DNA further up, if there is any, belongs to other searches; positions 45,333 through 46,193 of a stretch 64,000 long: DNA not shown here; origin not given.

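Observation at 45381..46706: Two-gene DUF4256 and TIR-like insert with E. coli-style expression signals inside the glycosylation locus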

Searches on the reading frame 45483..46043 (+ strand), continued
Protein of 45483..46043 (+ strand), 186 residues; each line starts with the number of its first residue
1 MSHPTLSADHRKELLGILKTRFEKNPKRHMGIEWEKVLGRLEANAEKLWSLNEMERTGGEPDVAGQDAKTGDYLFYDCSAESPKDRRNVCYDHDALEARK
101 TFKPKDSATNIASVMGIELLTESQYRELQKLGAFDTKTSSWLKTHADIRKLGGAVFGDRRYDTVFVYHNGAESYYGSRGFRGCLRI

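Call 69: get_annotated_region(hit=H11, flank=5000)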
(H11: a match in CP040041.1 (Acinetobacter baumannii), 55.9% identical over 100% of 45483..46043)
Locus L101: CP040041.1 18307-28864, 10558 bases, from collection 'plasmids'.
description: Acinetobacter baumannii strain VB958 plasmid unnamed1, complete sequence
organism: Acinetobacter baumannii (NCBI taxid 470)
taxonomy: Bacteria; Pseudomonadota; Gammaproteobacteria; Moraxellales; Moraxellaceae; Acinetobacter; Acinetobacter baumannii
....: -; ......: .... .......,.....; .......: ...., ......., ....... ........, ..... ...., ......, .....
typing (MOB-suite, as given by PLSDB): non-mobilizable
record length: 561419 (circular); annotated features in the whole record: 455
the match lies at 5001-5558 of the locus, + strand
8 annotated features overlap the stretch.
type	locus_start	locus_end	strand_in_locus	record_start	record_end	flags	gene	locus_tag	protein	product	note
CDS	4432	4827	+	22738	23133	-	-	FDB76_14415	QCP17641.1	DUF2007 domain-containing protein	-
CDS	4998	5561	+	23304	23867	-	-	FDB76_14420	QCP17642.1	DUF4256 domain-containing protein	-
CDS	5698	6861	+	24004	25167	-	-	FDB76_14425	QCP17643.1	acyl-CoA dehydrogenase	-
CDS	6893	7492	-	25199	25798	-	-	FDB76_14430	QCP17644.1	TetR/AcrR family transcriptional regulator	-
CDS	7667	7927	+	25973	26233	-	-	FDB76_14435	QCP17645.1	DUF1446 domain-containing protein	-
CDS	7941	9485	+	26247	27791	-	-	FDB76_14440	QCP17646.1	DUF1446 domain-containing protein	-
CDS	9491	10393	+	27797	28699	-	-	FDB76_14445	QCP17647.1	SDR family oxidoreductase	-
CDS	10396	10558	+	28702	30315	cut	-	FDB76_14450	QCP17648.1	acyl-CoA carboxylase subunit beta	-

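Call 70: get_annotated_region(hit=H14, flank=5000)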
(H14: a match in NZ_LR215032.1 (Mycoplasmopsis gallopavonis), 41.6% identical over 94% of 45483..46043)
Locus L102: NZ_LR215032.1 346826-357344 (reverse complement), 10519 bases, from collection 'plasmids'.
description: Mycoplasmopsis gallopavonis strain NCTC10186 plasmid 2
organism: Mycoplasmopsis gallopavonis (NCBI taxid 76629)
taxonomy: Bacteria; Mycoplasmatota; ; Mycoplasmoidales; Metamycoplasmataceae; Mycoplasmopsis; Mycoplasmopsis gallopavonis
host: -; source: Bird (Turkey),Air sacs; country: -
typing (MOB-suite, as given by PLSDB): non-mobilizable
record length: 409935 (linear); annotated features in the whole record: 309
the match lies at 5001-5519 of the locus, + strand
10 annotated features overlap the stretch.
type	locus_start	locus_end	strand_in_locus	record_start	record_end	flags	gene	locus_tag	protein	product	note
CDS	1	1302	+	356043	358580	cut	-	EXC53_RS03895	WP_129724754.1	hypothetical protein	-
CDS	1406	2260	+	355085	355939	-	-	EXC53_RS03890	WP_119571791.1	hypothetical protein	-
CDS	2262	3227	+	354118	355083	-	-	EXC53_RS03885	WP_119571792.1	bifunctional oligoribonuclease/PAP phosphatase NrnA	-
CDS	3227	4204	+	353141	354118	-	-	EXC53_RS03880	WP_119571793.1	bifunctional oligoribonuclease/PAP phosphatase NrnA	-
CDS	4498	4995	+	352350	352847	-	-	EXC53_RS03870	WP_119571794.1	dUTP diphosphatase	-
CDS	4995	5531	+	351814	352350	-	-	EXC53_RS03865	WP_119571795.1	DUF4256 domain-containing protein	-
CDS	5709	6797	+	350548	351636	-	-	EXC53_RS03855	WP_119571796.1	M42 family metallopeptidase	-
CDS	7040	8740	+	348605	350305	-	ptsP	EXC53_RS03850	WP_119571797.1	phosphoenolpyruvate--protein phosphotransferase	GO:0009401 - phosphoenolpyruvate-dependent sugar phosphotransferase system [Evidence IEA]; GO:0006808 - regulation of ...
CDS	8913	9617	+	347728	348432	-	deoD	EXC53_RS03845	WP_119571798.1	purine-nucleoside phosphorylase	GO:0043096 - purine nucleobase salvage [Evidence IEA]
CDS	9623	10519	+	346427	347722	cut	-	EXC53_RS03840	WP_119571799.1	pyrimidine-nucleoside phosphorylase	GO:0006213 - pyrimidine nucleoside metabolic process [Evidence IEA]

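Call 79: fold_search(model_id=the predicted structure, library=pdb)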
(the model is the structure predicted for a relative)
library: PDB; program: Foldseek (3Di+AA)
matches with E <= 10: 23; with E <= 0.001: 0
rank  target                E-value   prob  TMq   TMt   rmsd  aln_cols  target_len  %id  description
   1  2pf5_D                1.1e+00  0.09  0.16  0.27  11.0        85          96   16  Crystal Structure of the Human TSG-6 Link Module (released 2007-06-26)
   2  2pf5_C                1.3e+00  0.09  0.16  0.27  10.8        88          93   15  Crystal Structure of the Human TSG-6 Link Module (released 2007-06-26)
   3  2pf5_E                1.5e+00  0.11  0.16  0.29  11.1        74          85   19  Crystal Structure of the Human TSG-6 Link Module (released 2007-06-26)
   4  8orx                  1.7e+00  0.08  0.16  0.24  10.2        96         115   16  Structure of the murine LYVE-1 (lymphatic vessel endothelial receptor-1) hyaluronan binding domain in an unliganded stat (released 2024-10-16)
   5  6tqn_A                2.1e+00  0.02  0.14  0.07  18.4       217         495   15  rrn anti-termination complex without S4 (released 2020-08-05)
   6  7dvq_D                2.6e+00  0.02  0.17  0.04  12.5       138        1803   17  Cryo-EM Structure of the Activated Human Minor Spliceosome (minor Bact Complex) (released 2021-03-31)
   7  2pf5_B                3.0e+00  0.08  0.16  0.28   8.4        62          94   19  Crystal Structure of the Human TSG-6 Link Module (released 2007-06-26)
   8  9c6t_A                3.2e+00  0.03  0.14  0.12  16.7        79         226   13  Structure of the Human ISM1 TSR-AMOP domains (released 2025-04-23)
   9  9bct_H                4.4e+00  0.05  0.13  0.27   8.4        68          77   15  Cryo-EM structure of Thermococcus kodakarensis FttA-dependent transcription pre-termination complex containing 44 nt R (released 2024-07-31)
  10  9dft_A                4.4e+00  0.05  0.16  0.10  11.7        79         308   16  G1 domain of human aggrecan (released 2025-04-30)
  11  2k19_MODEL_1_A        4.4e+00  0.02  0.12  0.18  16.4       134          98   12  NMR solution structure of PisI (released 2008-06-17)
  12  2pf5_A                5.0e+00  0.03  0.16  0.28  14.3        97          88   16  Crystal Structure of the Human TSG-6 Link Module (released 2007-06-26)
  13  9dff_A                5.0e+00  0.03  0.16  0.10  14.6        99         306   16  G1 domain of human aggrecan bound to hyaluronan (released 2025-04-30)
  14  9dft_B                6.0e+00  0.03  0.15  0.10  13.2        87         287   16  G1 domain of human aggrecan (released 2025-04-30)
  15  9dff_B                6.0e+00  0.03  0.14  0.09  13.4        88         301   16  G1 domain of human aggrecan bound to hyaluronan (released 2025-04-30)
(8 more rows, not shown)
